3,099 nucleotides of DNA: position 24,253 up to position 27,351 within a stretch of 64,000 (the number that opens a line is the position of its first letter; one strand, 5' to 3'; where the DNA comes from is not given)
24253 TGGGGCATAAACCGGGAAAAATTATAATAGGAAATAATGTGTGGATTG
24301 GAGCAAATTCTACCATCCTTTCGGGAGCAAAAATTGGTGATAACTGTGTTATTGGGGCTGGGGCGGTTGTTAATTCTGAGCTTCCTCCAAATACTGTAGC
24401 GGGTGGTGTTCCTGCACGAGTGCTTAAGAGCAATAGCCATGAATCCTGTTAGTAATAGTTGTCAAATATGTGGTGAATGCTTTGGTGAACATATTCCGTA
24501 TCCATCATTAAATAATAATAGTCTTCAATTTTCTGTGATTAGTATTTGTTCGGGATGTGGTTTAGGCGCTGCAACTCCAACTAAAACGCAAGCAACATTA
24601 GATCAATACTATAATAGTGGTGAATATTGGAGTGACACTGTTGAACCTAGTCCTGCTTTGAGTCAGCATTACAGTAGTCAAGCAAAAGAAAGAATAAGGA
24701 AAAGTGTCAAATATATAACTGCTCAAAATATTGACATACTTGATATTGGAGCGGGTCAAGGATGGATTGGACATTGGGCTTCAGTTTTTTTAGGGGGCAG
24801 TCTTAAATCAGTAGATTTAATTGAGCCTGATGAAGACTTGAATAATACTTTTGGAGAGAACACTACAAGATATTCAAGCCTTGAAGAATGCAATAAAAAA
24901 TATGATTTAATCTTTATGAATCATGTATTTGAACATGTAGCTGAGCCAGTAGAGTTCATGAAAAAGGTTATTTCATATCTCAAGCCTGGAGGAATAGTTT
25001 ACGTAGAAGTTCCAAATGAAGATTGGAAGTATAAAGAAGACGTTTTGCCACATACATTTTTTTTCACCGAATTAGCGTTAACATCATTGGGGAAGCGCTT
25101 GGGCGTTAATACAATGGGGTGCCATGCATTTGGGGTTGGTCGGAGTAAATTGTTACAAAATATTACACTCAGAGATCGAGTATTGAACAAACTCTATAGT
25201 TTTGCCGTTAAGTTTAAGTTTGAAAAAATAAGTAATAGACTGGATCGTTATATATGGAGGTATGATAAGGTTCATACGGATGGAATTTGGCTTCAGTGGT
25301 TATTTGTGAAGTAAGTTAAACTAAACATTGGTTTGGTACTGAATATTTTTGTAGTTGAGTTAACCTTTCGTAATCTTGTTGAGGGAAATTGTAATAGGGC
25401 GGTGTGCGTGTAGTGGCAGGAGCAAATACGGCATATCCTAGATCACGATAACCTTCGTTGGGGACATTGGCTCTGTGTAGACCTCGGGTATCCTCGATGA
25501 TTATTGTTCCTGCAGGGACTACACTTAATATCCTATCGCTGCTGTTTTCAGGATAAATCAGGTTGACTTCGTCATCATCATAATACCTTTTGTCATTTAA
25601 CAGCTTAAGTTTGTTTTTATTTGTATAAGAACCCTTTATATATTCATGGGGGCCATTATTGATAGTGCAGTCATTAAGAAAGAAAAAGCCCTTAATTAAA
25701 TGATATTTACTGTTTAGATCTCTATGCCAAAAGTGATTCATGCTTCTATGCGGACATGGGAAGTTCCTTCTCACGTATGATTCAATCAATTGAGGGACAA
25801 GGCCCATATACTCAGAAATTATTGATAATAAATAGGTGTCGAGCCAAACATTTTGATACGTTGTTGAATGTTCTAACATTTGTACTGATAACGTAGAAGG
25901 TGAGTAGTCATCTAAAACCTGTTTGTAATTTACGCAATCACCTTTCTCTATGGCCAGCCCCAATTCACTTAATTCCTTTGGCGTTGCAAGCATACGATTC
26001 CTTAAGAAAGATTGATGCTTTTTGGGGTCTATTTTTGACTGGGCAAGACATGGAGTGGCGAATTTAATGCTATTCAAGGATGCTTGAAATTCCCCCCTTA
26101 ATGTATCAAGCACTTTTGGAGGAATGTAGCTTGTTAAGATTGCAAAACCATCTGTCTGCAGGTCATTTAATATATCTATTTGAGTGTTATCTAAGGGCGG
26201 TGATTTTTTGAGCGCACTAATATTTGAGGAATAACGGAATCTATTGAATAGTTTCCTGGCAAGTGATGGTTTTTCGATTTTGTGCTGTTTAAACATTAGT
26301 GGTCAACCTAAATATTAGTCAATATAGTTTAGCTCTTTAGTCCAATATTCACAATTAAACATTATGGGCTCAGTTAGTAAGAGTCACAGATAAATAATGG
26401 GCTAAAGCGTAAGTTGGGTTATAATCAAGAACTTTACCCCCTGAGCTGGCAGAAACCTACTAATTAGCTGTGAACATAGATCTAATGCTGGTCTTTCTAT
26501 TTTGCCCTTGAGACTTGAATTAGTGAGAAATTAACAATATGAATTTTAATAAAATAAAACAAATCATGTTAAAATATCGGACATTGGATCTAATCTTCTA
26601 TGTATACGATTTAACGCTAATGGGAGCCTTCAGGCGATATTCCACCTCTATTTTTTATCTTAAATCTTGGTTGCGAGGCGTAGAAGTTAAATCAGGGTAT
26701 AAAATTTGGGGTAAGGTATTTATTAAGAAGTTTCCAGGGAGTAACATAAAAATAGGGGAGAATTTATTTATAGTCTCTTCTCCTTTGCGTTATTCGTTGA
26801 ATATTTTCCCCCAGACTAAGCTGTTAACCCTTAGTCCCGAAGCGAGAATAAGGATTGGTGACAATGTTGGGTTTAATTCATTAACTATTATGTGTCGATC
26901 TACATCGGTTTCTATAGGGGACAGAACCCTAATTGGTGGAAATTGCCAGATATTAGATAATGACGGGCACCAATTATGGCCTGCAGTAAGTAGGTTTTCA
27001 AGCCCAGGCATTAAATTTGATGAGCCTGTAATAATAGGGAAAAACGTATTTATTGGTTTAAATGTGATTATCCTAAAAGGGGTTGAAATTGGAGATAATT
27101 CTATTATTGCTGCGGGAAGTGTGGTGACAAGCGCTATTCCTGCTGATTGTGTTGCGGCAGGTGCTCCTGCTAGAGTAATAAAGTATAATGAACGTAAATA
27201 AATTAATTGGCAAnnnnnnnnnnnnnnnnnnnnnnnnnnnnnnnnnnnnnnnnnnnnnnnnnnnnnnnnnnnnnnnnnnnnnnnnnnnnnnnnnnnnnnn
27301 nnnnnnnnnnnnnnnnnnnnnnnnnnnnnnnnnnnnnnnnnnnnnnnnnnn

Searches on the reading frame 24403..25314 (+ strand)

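Call 18: search_protein_families(library=pfam, proteins=[window:24403-25314:+], max_evalue=0.00001)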
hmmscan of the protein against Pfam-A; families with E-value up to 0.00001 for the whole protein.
window:24403-25314:+ (303 aa): 4 families
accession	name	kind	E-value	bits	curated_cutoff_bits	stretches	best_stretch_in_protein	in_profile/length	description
PF13489.12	Methyltransf_23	-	2e-17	63.9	27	1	91-215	2-130/164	Methyltransferase domain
PF08242.18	Methyltransf_12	-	8.1e-09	36.6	30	1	139-199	25-98/98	Methyltransferase domain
PF13847.12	Methyltransf_31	-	1.1e-07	32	27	1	164-205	72-113/145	Methyltransferase domain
PF08241.18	Methyltransf_11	-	1.4e-07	32.5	21.2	1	113-201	1-95/95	Methyltransferase domain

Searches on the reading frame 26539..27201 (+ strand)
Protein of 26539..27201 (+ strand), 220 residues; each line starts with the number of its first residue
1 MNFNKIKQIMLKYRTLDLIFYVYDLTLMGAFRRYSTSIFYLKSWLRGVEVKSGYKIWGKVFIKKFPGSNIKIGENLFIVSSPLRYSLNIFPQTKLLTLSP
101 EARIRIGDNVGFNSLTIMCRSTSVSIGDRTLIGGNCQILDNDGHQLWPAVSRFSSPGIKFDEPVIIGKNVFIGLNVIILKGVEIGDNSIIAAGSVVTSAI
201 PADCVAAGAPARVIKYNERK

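Call 18: search_protein_families(library=pfam, proteins=[window:26539-27201:+], max_evalue=0.00001)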
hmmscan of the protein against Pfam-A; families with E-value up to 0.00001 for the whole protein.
window:26539-27201:+ (220 aa): 2 families
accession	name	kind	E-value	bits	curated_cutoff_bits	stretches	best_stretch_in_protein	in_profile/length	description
PF14602.12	Hexapep_2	-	1.6e-14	53.7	27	1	163-197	1-33/34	Hexapeptide repeat of succinyl-transferase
PF00132.30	Hexapep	-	1e-12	47.6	27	1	164-197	2-35/36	Bacterial transferase hexapeptide (six repeats)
